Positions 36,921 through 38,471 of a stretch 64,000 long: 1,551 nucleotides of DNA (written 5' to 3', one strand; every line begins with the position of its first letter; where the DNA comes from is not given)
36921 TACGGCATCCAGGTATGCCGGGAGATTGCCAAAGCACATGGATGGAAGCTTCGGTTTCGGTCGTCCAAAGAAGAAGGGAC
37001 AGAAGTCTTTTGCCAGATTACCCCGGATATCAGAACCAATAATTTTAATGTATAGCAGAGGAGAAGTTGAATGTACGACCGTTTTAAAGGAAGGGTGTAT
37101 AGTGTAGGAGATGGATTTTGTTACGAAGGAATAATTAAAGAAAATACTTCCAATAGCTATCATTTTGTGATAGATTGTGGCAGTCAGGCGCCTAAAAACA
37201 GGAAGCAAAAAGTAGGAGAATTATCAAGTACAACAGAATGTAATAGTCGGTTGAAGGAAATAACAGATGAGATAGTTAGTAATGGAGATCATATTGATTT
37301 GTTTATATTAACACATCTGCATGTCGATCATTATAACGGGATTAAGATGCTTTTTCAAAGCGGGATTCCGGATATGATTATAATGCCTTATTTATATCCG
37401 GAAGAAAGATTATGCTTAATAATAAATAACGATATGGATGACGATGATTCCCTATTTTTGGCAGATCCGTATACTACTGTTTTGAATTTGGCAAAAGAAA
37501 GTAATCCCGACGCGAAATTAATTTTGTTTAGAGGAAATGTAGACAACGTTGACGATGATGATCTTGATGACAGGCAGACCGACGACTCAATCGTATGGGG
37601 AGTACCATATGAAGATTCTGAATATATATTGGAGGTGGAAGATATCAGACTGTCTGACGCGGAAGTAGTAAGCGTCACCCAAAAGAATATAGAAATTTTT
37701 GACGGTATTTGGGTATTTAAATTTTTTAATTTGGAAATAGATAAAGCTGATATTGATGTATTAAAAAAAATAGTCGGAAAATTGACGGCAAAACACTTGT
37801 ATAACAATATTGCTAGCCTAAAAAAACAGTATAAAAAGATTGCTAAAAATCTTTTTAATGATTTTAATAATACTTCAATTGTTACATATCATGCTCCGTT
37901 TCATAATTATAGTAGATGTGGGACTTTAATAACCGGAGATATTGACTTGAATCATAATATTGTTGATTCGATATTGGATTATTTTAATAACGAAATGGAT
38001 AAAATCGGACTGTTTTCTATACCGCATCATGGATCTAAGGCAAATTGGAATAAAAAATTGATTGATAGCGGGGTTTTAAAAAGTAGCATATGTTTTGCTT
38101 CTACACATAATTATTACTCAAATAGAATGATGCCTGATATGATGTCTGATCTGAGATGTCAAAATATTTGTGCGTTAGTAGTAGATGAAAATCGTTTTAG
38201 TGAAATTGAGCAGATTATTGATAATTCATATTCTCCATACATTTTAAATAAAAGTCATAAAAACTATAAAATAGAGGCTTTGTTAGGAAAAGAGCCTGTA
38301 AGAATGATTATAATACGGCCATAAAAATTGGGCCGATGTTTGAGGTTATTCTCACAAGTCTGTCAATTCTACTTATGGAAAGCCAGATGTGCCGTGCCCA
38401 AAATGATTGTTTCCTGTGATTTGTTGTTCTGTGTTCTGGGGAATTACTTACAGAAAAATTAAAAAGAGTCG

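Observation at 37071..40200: AT-rich island encoding a ComEC-type MBL-fold hydrolase, a catalytically intact RtcB ligase and a Cys-rich small protein: a candidate nucleic-acid cleavage/repair (conflict) module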

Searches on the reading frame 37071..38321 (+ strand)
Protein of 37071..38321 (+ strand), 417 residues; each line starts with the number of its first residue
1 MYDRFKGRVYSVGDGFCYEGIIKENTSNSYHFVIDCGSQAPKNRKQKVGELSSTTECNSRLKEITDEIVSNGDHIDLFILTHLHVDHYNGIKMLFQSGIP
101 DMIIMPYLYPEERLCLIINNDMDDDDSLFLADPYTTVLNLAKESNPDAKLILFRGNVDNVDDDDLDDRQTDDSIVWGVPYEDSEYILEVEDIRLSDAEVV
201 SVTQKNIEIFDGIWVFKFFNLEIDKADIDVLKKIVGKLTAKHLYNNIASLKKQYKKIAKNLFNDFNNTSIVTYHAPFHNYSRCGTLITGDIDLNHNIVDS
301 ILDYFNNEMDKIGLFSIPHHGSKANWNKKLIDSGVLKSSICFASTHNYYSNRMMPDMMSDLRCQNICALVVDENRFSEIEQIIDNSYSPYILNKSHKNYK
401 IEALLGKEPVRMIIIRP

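Call 3: search_protein_families(library=pfam, proteins=[window:37071-38321:+], max_evalue=1)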
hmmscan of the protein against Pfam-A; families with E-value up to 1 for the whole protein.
window:37071-38321:+ (417 aa): 5 families
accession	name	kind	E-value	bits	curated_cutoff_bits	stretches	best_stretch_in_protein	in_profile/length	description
PF00753.33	Lactamase_B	-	2.6e-07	31.2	22.7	1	28-98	14-67/196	Metallo-beta-lactamase superfamily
PF12706.13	Lactamase_B_2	-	0.0047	17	27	1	71-96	27-52/200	Beta-lactamase superfamily domain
PF22673.2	MCP-like_PDC_1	-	0.091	13.6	27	1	254-294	68-109/113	Methyl-accepting chemotaxis protein-like, first PDC sensor domain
PF02700.19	PurS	-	0.22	12.1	22.2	0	210-247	32-69/77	Phosphoribosylformylglycinamidine (FGAM) synthase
PF00298.24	Ribosomal_L11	-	0.29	12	21.4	0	222-258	14-48/69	Ribosomal protein L11, RNA binding domain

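Call 4: search_protein_families(library=padloc, proteins=[window:37071-38321:+], max_evalue=1)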
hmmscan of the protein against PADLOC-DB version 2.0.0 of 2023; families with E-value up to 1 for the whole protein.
window:37071-38321:+ (417 aa): 4 families
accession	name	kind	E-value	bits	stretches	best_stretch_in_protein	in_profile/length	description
PDLC03854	LmuA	-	6.3e-13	46.6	2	24-97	21-79/345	-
PDLC03805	RTasMBL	-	6e-09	33.5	2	58-97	31-70/322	DRT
PDLC04676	PDC-M48B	-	2.5e-07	27.9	2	244-333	194-279/357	-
PDLC02158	Avs1a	-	0.0092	13.2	1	61-96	37-72/392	-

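Call 5: search_protein_families(library=ncbifam, proteins=[window:37071-38321:+], max_evalue=1)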
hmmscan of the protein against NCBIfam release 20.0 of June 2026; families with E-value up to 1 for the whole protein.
window:37071-38321:+ (417 aa): 12 families
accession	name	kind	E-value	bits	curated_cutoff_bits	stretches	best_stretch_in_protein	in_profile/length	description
NF058524.1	6A-MBL_enzyme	equivalog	8.4e-09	35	220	2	30-99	18-81/346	anti-phage 6A-MBL system MBL-fold protein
NF012229.1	bla_class_B_core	domain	0.0006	20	100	1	58-100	35-77/139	metallo-beta-lactamase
NF041809.1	Avs1a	equivalog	0.0015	17.4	420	1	60-96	32-68/387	AVAST type 1 anti-phage system MBL fold metallo-hydrolase Avs1a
NF008580.0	PRK11539.1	equivalog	0.0029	16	969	1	285-353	636-699/758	ComEC family protein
NF047919.1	lactonase_YtnP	equivalog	0.0033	16.7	425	1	30-92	57-117/274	YtnP family quorum-quenching lactonase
TIGR00361.1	ComEC_Rec2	equivalog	0.0076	14.4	190.05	1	284-350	577-639/663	DNA internalization-related competence protein ComEC/Rec2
NF033088.2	bla_subclass_B1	equivalog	0.019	14.6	200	1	58-100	51-94/217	subclass B1 metallo-beta-lactamase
NF038231.1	MBL_Geo_Pelo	equivalog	0.027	14.1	360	1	36-96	23-87/250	GPMC system MBL fold metallohydrolase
TIGR03413.1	GSH_gloB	equivalog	0.028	13.8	200.8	1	63-138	32-102/248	hydroxyacylglutathione hydrolase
NF041257.1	GntH_guanitoxin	equivalog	0.029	13.2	333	1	74-98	67-91/374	guanitoxin biosynthesis MBL fold metallo-hydrolase GntH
TIGR03675.1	arCOG00543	equivalog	0.057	11.6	580.2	1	72-101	226-255/631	beta-CASP ribonuclease aCPSF1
TIGR02651.1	RNase_Z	equivalog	0.28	10.2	292.95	1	74-97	51-74/302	ribonuclease Z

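Call 6: search_protein_families(library=phrogs, proteins=[window:37071-38321:+], max_evalue=1)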
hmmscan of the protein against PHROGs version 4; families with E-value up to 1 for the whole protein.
window:37071-38321:+ (417 aa): 4 families
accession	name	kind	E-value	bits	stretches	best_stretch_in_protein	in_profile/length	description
phrog_28593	-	unknown function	0.0052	17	1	285-362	214-291/363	-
phrog_18408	-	unknown function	0.019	15.9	1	228-289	40-101/168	-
phrog_392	-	other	0.022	15.2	1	56-97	33-75/348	metal-dependent hydrolase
phrog_7043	-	tail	0.23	10.9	0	73-332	673-828/1077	tail protein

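Call 11: find_homologous_proteins(query=window:37071-38321:+)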
Query window:37071-38321:+ (417 aa): 36 proteins with E <= 0.001 among 3266 candidates.
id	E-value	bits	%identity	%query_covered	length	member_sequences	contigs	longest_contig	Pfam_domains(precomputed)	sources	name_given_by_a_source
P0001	3.8e-281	950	100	100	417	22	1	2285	PF00753.34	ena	-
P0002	4.0e-173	594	68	92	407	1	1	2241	PF00753.34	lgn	-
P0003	2.9e-172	591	68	92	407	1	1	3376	PF00753.34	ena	-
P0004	4.6e-172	591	68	91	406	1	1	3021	PF00753.34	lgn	-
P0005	3.3e-167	575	65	95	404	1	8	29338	PF00753.34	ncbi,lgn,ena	-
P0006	1.5e-165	569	64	93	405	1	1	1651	PF00753.34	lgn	-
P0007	5.1e-161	554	63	95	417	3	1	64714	PF00753.34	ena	-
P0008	8.3e-157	540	62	95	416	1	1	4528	PF00753.34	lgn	-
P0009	3.8e-149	515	60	93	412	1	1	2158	PF00753.34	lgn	-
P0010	1.2e-141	491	60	91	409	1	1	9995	PF00753.34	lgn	-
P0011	2.4e-140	486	56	96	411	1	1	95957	-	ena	-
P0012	6.0e-135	468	56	91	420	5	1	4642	PF00753.34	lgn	-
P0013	3.9e-134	466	56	91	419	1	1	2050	PF00753.34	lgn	-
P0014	5.6e-134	465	55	91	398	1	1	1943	PF23023.2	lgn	-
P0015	6.9e-133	462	57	90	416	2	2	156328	PF00753.34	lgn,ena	-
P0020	5.8e-129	449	54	93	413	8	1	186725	-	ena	-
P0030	8.1e-121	422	50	94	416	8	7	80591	-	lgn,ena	-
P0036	9.0e-69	251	39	92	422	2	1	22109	PF23023.2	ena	-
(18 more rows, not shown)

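Call 13: find_encoding_contigs(protein=P0005, flank=8000, max_places=3)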
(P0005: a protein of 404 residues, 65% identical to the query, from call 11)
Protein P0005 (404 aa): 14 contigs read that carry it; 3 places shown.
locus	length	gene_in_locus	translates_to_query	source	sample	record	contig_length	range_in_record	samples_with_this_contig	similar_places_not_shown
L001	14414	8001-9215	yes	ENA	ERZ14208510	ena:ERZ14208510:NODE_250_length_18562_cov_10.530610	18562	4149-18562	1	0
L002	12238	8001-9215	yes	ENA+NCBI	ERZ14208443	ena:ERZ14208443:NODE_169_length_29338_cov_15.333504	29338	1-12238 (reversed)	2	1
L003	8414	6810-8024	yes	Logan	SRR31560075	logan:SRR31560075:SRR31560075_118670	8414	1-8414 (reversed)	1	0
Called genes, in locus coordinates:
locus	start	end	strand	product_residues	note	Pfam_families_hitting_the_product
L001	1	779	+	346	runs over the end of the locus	PF21016:RlmN_N, PF04055:Radical_SAM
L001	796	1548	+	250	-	PF00481:PP2C, PF13672:PP2C_2, PF07228:SpoIIE (weak)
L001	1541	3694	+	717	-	PF00069:Pkinase, PF07714:PK_Tyr_Ser-Thr, PF03109:ABC1 (weak), PF03793:PASTA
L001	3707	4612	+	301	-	PF16745:RsgA_N, PF03193:RsgA_GTPase, PF01926:MMR_HSR1 (weak)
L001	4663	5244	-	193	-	PF06966:DUF1295 (weak), PF04140:ICMT, PF04191:PEMT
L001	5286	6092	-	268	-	PF00561:Abhydrolase_1, PF12697:Abhydrolase_6 (weak), PF12146:Hydrolase_4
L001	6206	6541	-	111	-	PF13744:HTH_37 (weak), PF12844:HTH_19, PF13560:HTH_31, PF01381:HTH_3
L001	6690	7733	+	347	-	PF01757:Acyl_transf_3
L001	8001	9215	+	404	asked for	PF00753:Lactamase_B (faint)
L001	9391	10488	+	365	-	PF01926:MMR_HSR1, PF02421:FeoB_N, PF06071:YchF-GTPase_C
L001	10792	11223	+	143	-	PF02381:MraZ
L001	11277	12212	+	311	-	PF01795:Methyltransf_5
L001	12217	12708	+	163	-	-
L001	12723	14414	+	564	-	?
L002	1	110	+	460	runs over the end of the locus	PF01029:NusB, PF22458:RsmF-B_ferredox, PF01189:Methyltr_RsmB-F, PF01728:FtsJ, PF13649:Methyltransf_25 (weak), PF13847:Methyltransf_31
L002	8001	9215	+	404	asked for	PF00753:Lactamase_B (faint)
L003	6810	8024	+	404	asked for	PF00753:Lactamase_B (faint)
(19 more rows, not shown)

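Call 14: find_encoding_contigs(protein=P0007, flank=8000, max_places=2)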
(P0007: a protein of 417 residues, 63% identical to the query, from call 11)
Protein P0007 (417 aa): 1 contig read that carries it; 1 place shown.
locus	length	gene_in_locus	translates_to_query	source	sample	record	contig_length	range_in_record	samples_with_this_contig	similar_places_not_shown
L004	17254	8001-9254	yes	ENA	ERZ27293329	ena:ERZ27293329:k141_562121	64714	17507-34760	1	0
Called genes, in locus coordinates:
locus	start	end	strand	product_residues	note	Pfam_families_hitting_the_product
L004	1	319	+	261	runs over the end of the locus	PF01520:Amidase_3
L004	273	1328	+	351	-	PF01300:Sua5_yciO_yrdC, PF03481:Sua5_C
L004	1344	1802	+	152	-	PF01451:LMWPc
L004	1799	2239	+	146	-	PF02502:LacAB_rpiB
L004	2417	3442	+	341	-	PF01063:Aminotran_4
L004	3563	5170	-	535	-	PF12673:SipL, PF01476:LysM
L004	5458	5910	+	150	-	PF00583:Acetyltransf_1, PF13673:Acetyltransf_10, PF13508:Acetyltransf_7, PF13527:Acetyltransf_9 (weak)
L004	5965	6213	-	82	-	-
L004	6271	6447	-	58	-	PF14056:DUF4250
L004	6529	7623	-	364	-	PF03033:Glyco_transf_28, PF04101:Glyco_tran_28_C, PF13528:Glyco_trans_1_3 (weak)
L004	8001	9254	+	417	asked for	PF00753:Lactamase_B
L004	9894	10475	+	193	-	PF01558:POR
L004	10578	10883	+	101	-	PF13183:Fer4_8 (faint), PF13237:Fer4_10 (weak), PF14697:Fer4_21, PF12838:Fer4_7 (weak), PF13187:Fer4_9 (weak), PF12797:Fer4_2 (weak), PF00037:Fer4, PF12837:Fer4_6 (weak), +3 more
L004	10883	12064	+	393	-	PF01855:POR_N, PF17147:PFOR_II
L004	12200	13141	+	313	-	PF02775:TPP_enzyme_C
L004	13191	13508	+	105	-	-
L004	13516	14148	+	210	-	-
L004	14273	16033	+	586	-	PF13306:LRR_5, PF13855:LRR_8 (faint), PF13306:LRR_5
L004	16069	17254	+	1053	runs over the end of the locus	PF00133:tRNA-synt_1, PF01406:tRNA-synt_1e (faint), PF09334:tRNA-synt_1g, PF08264:Anticodon_1, PF19302:DUF5915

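Call 15: find_encoding_contigs(protein=P0011, flank=8000, max_places=2)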
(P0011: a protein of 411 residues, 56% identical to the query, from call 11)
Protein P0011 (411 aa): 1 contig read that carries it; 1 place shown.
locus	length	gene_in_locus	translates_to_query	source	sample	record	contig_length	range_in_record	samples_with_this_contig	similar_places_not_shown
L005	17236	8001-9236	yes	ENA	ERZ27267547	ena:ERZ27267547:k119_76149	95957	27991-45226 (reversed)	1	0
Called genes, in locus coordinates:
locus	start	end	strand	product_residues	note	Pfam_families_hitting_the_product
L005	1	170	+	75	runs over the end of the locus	-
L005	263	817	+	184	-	PF13392:HNH_3 (faint)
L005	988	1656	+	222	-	-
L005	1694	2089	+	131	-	-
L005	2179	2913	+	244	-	-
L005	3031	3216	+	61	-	-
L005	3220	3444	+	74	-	-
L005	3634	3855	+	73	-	-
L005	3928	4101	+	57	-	-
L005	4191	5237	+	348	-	PF13271:DUF4062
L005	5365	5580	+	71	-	-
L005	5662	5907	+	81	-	-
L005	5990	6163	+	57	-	-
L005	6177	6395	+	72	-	-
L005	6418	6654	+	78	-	-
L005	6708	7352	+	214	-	-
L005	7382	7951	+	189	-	-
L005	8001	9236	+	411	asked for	-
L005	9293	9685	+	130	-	-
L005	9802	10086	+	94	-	-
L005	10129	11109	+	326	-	PF13495:Phage_int_SAM_4 (weak), PF00589:Phage_integrase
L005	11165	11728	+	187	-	-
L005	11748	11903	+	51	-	-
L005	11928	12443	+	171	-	PF12910:PHD_like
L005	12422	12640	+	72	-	-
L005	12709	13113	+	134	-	-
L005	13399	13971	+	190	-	-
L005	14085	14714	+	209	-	-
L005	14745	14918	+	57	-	-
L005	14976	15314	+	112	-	-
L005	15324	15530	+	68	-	-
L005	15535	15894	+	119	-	-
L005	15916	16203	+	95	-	-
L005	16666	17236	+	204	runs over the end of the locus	-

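Call 17: find_encoding_contigs(protein=P0015, flank=8000, max_places=2)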
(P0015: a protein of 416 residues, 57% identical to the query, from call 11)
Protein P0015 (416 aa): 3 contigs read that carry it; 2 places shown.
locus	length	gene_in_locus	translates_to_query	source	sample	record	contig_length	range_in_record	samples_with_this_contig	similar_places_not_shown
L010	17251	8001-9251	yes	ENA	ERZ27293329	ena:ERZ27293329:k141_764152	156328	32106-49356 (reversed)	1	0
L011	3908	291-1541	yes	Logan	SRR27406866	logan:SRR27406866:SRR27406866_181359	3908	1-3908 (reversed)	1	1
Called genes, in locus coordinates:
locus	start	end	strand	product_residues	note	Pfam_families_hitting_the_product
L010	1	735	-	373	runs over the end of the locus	-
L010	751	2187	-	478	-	PF03062:MBOAT, PF13813:MBOAT_2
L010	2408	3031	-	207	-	PF00239:Resolvase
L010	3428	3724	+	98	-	-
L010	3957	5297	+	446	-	PF27533:CapK_C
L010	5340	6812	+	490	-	PF04015:DUF362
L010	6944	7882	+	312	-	PF01073:3Beta_HSD (weak), PF01370:Epimerase, PF02719:Polysacc_synt_2 (faint), PF04321:RmlD_sub_bind (faint), PF07993:NAD_binding_4 (faint), PF16363:GDP_Man_Dehyd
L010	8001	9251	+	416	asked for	PF00753:Lactamase_B (faint)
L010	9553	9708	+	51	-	-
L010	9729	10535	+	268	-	PF22769:DCD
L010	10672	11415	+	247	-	-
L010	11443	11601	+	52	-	-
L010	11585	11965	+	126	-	PF12844:HTH_19, PF13560:HTH_31, PF01381:HTH_3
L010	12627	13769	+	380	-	PF05598:DUF772, PF13586:DDE_Tnp_1_2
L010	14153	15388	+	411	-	-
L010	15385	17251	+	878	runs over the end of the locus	-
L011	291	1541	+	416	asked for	PF00753:Lactamase_B (faint)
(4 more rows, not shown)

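Call 18: find_encoding_contigs(protein=P0020, flank=8000, max_places=2)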
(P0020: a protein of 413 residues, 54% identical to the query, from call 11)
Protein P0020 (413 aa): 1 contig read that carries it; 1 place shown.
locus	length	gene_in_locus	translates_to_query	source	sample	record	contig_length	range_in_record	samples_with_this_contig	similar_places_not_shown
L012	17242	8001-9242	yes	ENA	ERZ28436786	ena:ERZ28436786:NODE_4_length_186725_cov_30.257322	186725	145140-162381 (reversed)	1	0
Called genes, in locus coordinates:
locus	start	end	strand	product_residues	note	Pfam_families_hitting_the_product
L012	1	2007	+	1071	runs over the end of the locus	PF25596:CPSase_L_D1, PF02786:CPSase_L_D2, PF02787:CPSase_L_D3, PF25596:CPSase_L_D1, PF02655:ATP-grasp_3, PF02786:CPSase_L_D2, PF02222:ATP-grasp, PF07478:Dala_Dala_lig_C, +6 more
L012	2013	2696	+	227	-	PF02677:QueH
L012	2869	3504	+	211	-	-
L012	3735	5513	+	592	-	PF03485:Arg_tRNA_synt_N, PF00750:tRNA-synt_1d, PF01406:tRNA-synt_1e (faint), PF05746:DALR_1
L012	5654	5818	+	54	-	-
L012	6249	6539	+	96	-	PF00216:Bac_DNA_binding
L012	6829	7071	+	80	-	-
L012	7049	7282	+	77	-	-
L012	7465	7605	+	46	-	-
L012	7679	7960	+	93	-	-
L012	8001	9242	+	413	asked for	-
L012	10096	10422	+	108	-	PF03235:GmrSD_N (weak)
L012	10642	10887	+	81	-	-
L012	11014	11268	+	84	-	PF13711:DUF4160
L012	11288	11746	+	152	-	PF10387:DUF2442, PF13744:HTH_37, PF13560:HTH_31, PF12844:HTH_19, PF13443:HTH_26 (weak), PF01381:HTH_3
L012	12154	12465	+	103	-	PF12650:DUF3784 (weak)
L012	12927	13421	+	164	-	PF13302:Acetyltransf_3, PF13420:Acetyltransf_4, PF00583:Acetyltransf_1, PF13673:Acetyltransf_10, PF13508:Acetyltransf_7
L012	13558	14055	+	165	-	PF01966:HD (weak)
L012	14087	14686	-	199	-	PF13189:Cytidylate_kin2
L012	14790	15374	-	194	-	PF02659:Mntp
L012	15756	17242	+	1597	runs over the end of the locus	PF01841:Transglut_core (weak), PF09479:Flg_new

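Call 30: search_solved_structures(query=A2, max_evalue=1)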
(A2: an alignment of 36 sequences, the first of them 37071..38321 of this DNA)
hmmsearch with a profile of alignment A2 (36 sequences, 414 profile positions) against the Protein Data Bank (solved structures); distinct sequences matched with E-value up to 1: 15.
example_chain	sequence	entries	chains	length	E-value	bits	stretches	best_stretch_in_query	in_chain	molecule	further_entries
7u2r_A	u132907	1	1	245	0.078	15.1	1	66-114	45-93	Apyc1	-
3esh_A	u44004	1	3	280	0.087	14.9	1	27-92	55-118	Protein similar to metal-dependent hydrolase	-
7z20_t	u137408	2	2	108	0.16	14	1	191-268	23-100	50S ribosomal protein L23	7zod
9ic4_A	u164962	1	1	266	0.33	13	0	319-339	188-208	Competence protein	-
2qed_A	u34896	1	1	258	0.41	12.7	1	65-98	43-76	Hydroxyacylglutathione hydrolase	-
4xwt_A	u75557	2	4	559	0.46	12.5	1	67-97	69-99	DR2417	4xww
6rz0_A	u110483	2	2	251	0.54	12.3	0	65-97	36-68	Hydroxyacylglutathione hydrolase GloB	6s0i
5nzw_A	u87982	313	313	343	0.67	12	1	78-95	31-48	DNA cross-link repair 1A protein | DCLRE1A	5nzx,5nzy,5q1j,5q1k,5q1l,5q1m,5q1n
5ahr_A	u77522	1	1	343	0.67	12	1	78-95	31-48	DNA CROSS-LINK REPAIR 1A PROTEIN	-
8cew_A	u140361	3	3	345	0.67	12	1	78-95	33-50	DNA cross-link repair 1A protein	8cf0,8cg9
2nzf_A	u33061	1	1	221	0.68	12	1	67-97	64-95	Beta-lactamase II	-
2nxa_A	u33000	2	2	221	0.68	12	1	67-97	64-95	Beta-lactamase II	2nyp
2nze_A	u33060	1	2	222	0.68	12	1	67-97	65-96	Beta-lactamase II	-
4b87_A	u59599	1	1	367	0.72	11.9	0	78-95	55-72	DNA CROSS-LINK REPAIR 1A PROTEIN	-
9vc6_A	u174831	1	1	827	0.8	11.7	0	72-108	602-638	Competence protein ComEC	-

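Call 39: predict_structure(alignment_id=A2)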
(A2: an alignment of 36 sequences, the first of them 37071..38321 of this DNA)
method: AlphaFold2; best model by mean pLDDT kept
length: 417 residues; sequences in the alignment: 36
mean_pLDDT: 85.6   pTM: 0.90
mean pLDDT of the five models: 85.6, 84.9, 84.4, 82.9, 82.7
residues with pLDDT >= 90: 225; 70-90: 130; 50-70: 46; < 50: 16
segments of 3 or more residues with pLDDT < 50: 394-399, 415-417
pLDDT, mean of each block of 10 residues (from residue 1): 81 90 82 94 87 93 96 95 90 96 96 89 89 97 97 87 51 82 96 96 90 89 87 91 95 78 67 87 89 88 92 89 91 89 87 92 91 87 70 49 56 47
secondary structure, 60 per line:
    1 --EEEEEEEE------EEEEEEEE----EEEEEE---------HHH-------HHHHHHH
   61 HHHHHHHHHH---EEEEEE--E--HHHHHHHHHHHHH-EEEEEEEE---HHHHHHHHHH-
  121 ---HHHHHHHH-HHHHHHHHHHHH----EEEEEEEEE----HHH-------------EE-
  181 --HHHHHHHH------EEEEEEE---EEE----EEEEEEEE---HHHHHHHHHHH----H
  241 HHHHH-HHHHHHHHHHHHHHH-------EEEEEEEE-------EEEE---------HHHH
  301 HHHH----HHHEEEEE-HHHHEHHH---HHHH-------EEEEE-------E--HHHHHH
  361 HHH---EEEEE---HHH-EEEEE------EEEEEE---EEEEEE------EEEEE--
elements in order: E3-10 E17-24 E29-34 H54-70 E74-79 H85-97 E99-106 H110-119 H124-131 H133-144 E149-157 H183-190 E197-203 E207-209 E214-221 H225-235 H240-245 H247-261 E269-276 E284-287 H297-304 E312-316 H318-321 H329-332 E340-344 H355-363 E367-371 E379-383 E390-395 E399-404 E411-415

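Call 42: search_dna_similar(query=window:37071-38321:+, collection=phages, mode=protein, max_rows=15)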
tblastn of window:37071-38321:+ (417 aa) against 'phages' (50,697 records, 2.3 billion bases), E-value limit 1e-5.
No match.
